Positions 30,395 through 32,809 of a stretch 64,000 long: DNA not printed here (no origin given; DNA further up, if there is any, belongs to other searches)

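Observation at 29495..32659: WYL-domain regulator co-transcribed downstream of a tandem two-ring-type AAA+ ATPase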

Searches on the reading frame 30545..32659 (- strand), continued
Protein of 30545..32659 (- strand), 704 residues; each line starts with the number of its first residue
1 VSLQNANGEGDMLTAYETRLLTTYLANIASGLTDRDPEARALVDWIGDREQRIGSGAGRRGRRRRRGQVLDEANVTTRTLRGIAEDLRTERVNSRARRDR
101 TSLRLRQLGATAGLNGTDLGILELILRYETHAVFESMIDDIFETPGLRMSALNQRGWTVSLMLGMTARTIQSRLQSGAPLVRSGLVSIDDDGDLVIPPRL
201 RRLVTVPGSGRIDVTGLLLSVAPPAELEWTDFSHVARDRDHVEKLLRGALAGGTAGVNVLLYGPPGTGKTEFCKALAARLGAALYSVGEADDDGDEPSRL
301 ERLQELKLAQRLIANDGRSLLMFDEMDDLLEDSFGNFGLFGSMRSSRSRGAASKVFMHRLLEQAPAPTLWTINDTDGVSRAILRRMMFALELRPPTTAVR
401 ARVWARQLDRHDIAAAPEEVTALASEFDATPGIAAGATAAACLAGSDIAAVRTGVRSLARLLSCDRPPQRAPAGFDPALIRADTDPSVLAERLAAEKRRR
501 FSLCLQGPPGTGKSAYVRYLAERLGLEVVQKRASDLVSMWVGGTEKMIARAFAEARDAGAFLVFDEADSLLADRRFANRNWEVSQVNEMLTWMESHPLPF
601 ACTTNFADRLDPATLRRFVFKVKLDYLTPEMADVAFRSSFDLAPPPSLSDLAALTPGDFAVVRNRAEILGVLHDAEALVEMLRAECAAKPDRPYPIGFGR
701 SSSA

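Call 42: search_protein_families(library=pfam, proteins=[L074:8110-9066:+, L074:5485-5973:+, L056:4743-5705:+, L056:8083-9945:+, L074:4668-5222:+, L076:9125-10177:+, L044:8967-9971:+, L069:8143-9174:+, L005:8297-9220:+, L041:1780-2757:+], max_evalue=0.001)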
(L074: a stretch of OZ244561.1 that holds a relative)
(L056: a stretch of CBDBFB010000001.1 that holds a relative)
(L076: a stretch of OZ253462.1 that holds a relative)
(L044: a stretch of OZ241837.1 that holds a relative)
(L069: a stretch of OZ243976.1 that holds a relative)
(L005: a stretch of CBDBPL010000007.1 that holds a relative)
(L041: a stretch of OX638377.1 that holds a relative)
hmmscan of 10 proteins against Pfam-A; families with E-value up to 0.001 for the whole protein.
L074:8110-9066:+ (318 aa): 1 family
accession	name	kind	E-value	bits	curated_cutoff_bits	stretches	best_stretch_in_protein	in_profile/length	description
PF03747.19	ADP_ribosyl_GH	-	2.4e-63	214.9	26.2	1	15-276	1-287/287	ADP-ribosylglycohydrolase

L074:5485-5973:+ (162 aa): 0 families

L056:4743-5705:+ (320 aa): 0 families

L056:8083-9945:+ (620 aa): 2 families
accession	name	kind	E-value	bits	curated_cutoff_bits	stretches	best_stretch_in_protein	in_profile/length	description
PF03747.19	ADP_ribosyl_GH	-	1.4e-58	199.3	26.2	1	303-572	1-287/287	ADP-ribosylglycohydrolase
PF00459.30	Inositol_P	-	1.7e-20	74.1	27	1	50-247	44-247/271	Inositol monophosphatase family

L074:4668-5222:+ (184 aa): 0 families

L076:9125-10177:+ (350 aa): 1 family
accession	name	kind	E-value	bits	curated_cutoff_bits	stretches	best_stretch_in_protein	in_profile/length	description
PF14281.12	PDDEXK_4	-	1.4e-09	38.6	22.3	1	68-188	73-155/183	PD-(D/E)XK nuclease superfamily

L044:8967-9971:+ (334 aa): 2 families
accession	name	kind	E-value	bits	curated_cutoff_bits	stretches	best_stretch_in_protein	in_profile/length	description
PF04471.18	Mrr_cat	-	4.2e-15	56.3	21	1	210-325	8-115/115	Restriction endonuclease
PF02021.23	UPF0102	-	2.7e-06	28.1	23.6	1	212-277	2-55/80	Uncharacterised protein family UPF0102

L069:8143-9174:+ (343 aa): 0 families

L005:8297-9220:+ (307 aa): 1 family
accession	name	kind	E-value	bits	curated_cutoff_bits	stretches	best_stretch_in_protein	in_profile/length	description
PF06189.17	5-nucleotidase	-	9.4e-113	376.4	28.2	1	1-306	1-301/302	5'-nucleotidase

L041:1780-2757:+ (325 aa): 10 families
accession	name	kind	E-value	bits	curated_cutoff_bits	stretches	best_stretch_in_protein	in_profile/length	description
PF25583.1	WCX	-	2.1e-23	82.9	23.9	1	239-317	1-76/76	WCX domain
PF13280.12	WYL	-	4.3e-13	49.5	21.8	1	143-212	1-70/70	WYL domain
PF08279.18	HTH_11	-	5.1e-12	45.9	25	1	6-55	1-50/55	HTH domain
PF25213.1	HVO_A0261_N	-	2e-06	28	35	1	3-53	9-57/86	HVO_A0261 N-terminal domain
PF12840.13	HTH_20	-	2.6e-06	27.7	27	1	8-50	7-48/51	Helix-turn-helix domain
PF13412.12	HTH_24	-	1e-05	25.4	21.9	1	7-50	5-47/48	Winged helix-turn-helix DNA-binding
PF12802.13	MarR_2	-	0.00017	22.1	27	1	6-60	6-60/61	MarR family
PF19187.6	HTH_PafC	-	0.00034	20.8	32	0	4-110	3-114/115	PafC helix-turn-helix domain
PF01978.25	TrmB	-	0.00062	20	25.6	0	20-62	22-62/68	Sugar-specific transcriptional regulator TrmB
PF13545.12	HTH_Crp_2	-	0.00085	19.7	27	0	20-55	22-56/70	Crp-like helix-turn-helix domain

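Call 56: search_protein_families(library=pfam, proteins=[L029:4540-5130:-, L047:4879-5562:-, L054:10329-11180:-, L006:5304-5846:+, L031:13099-13722:-, L050:10371-10778:+, L012:3677-4021:+, L038:10063-10437:-, L074:5485-5973:+, L056:4743-5705:+], max_evalue=0.01)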
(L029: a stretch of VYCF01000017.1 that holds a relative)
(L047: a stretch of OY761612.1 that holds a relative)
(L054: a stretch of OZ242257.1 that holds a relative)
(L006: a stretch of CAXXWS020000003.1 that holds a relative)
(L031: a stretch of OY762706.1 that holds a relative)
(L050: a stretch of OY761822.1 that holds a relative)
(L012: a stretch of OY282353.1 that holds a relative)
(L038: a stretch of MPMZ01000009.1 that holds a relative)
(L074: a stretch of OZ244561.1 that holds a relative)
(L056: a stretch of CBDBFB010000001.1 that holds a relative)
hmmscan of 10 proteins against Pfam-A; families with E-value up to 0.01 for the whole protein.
L029:4540-5130:- (196 aa): 1 family
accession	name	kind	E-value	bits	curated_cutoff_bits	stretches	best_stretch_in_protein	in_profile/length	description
PF07799.17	DUF1643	-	4.5e-24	85.5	22.5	1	27-176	1-134/134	Protein of unknown function (DUF1643)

L047:4879-5562:- (227 aa): 1 family
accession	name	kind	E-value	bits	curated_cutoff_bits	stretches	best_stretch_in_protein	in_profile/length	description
PF18753.6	Nmad2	-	1e-52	179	26.1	1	16-219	3-198/200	Nucleotide modification associated domain 2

L054:10329-11180:- (283 aa): 0 families

L006:5304-5846:+ (180 aa): 1 family
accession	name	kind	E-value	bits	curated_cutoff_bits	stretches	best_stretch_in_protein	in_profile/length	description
PF08719.17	NADAR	-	4e-22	79.6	35.1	1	23-163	8-163/163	NADAR domain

L031:13099-13722:- (207 aa): 2 families
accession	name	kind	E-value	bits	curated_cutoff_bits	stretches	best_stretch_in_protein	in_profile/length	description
PF03144.31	GTP_EFTU_D2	-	8.3e-14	52.2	30.3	1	39-107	1-72/73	Elongation factor Tu domain 2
PF03143.23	GTP_EFTU_D3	-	1.9e-11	44.7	27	1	112-204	1-104/106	Elongation factor Tu C-terminal domain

L050:10371-10778:+ (135 aa): 1 family
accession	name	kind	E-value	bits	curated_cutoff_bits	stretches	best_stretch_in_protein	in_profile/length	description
PF02661.23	Fic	-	9.2e-16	58.9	24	1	10-90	4-93/93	Fic/DOC family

L012:3677-4021:+ (114 aa): 0 families

L038:10063-10437:- (124 aa): 0 families

L074:5485-5973:+ (162 aa): 1 family
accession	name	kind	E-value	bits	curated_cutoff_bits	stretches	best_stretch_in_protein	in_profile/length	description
PF01391.23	Collagen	-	0.0015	18.7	27.2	1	21-46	31-56/60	Collagen triple helix repeat (20 copies)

L056:4743-5705:+ (320 aa): 1 family
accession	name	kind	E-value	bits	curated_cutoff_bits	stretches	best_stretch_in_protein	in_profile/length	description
PF19320.4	GlfT2_domain3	-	0.0058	16.8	27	1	15-89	98-172/197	Galactofuranosyltransferase-2, domain 3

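Call 63: search_protein_families(library=pfam, alignment_id=A3, max_evalue=0.00001)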
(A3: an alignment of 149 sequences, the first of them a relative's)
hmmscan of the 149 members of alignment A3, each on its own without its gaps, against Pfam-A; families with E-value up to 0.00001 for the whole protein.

A. member 1, L001:5640-6002:- (120 aa): 0 families

B. families by the number of members that match (of 149 scanned): 76 families (the first 25 are shown)
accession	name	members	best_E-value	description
PF03747.19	ADP_ribosyl_GH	5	2e-66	ADP-ribosylglycohydrolase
PF08495.15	FIST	5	4.3e-39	FIST N domain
PF10442.14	FIST_C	5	5.9e-23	FIST C domain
PF03796.21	DnaB_C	2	4.7e-108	DnaB-like helicase C terminal domain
PF17131.11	LolA_like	2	1.7e-62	Outer membrane lipoprotein-sorting protein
PF13635.12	DUF4143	2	6.1e-46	Domain of unknown function (DUF4143)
PF11074.14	DUF2779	2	7.4e-35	Domain of unknown function(DUF2779)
PF13173.12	AAA_14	2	3.4e-29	AAA domain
PF14281.12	PDDEXK_4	2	2.6e-21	PD-(D/E)XK nuclease superfamily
PF20347.3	DUF6642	2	3.8e-19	Family of unknown function (DUF6642)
PF12705.13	PDDEXK_1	2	2.2e-18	PD-(D/E)XK nuclease superfamily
PF13527.13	Acetyltransf_9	2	3.5e-18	Acetyltransferase (GNAT) domain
PF13588.12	HSDR_N_2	2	8.9e-18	Type I restriction enzyme R protein N terminus (HSDR_N)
PF00903.31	Glyoxalase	2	2.2e-14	Glyoxalase/Bleomycin resistance protein/Dioxygenase superfamily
PF07044.18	DUF1329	2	5.6e-12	Protein of unknown function (DUF1329)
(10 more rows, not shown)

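Call 66: find_encoding_contigs(protein=window:30545-32626:-, flank=3000, max_places=4)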
Protein window:30545-32626:- (693 aa): no gene with exactly this product is on record in the collection.

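Call 67: find_encoding_contigs(protein=P0001, flank=3000, max_places=4)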
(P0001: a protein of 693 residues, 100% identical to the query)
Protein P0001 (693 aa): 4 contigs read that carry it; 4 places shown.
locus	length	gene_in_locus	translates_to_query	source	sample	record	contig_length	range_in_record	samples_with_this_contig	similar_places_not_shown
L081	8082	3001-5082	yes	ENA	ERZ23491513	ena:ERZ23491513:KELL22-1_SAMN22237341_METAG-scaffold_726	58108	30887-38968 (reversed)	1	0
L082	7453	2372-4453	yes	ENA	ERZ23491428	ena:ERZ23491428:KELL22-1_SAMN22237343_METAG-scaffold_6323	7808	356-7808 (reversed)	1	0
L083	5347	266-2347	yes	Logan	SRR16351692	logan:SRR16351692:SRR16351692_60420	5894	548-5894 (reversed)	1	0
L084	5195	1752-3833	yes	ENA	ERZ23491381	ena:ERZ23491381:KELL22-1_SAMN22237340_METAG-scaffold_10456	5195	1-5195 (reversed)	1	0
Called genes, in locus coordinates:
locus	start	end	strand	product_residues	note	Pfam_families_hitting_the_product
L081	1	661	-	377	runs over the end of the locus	-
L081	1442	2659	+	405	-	PF06609:TRI12, PF07690:MFS_1, PF00083:Sugar_tr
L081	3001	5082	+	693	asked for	PF13086:AAA_11 (faint), PF13671:AAA_33 (faint), PF05496:RuvB_N (faint), PF05673:DUF815 (faint), PF25199:nSTAND_NTPase5 (faint), PF00004:AAA, PF00004:AAA, PF07728:AAA_5 (weak), +9 more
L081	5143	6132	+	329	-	PF13280:WYL, PF25583:WCX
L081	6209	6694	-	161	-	PF13527:Acetyltransf_9, PF13480:Acetyltransf_6 (faint), PF00583:Acetyltransf_1, PF13673:Acetyltransf_10, PF13508:Acetyltransf_7, PF08445:FR47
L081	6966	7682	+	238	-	PF00596:Aldolase_II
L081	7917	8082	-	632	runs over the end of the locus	PF02518:HATPase_c (weak), PF13589:HATPase_c_3, PF00183:HSP90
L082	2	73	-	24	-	?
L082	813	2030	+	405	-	PF06609:TRI12, PF07690:MFS_1, PF00083:Sugar_tr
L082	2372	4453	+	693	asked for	PF13086:AAA_11 (faint), PF13671:AAA_33 (faint), PF05496:RuvB_N (faint), PF05673:DUF815 (faint), PF25199:nSTAND_NTPase5 (faint), PF00004:AAA, PF00004:AAA, PF07728:AAA_5 (weak), +9 more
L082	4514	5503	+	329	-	PF13280:WYL, PF25583:WCX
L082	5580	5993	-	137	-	PF13527:Acetyltransf_9, PF13480:Acetyltransf_6 (faint), PF00583:Acetyltransf_1, PF13673:Acetyltransf_10, PF13508:Acetyltransf_7, PF08445:FR47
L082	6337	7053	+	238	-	PF00596:Aldolase_II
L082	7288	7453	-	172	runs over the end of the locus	?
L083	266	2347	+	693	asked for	PF13086:AAA_11 (faint), PF13671:AAA_33 (faint), PF05496:RuvB_N (faint), PF05673:DUF815 (faint), PF25199:nSTAND_NTPase5 (faint), PF00004:AAA, PF00004:AAA, PF07728:AAA_5 (weak), +9 more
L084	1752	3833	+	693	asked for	PF13086:AAA_11 (faint), PF13671:AAA_33 (faint), PF05496:RuvB_N (faint), PF05673:DUF815 (faint), PF25199:nSTAND_NTPase5 (faint), PF00004:AAA, PF00004:AAA, PF07728:AAA_5 (weak), +9 more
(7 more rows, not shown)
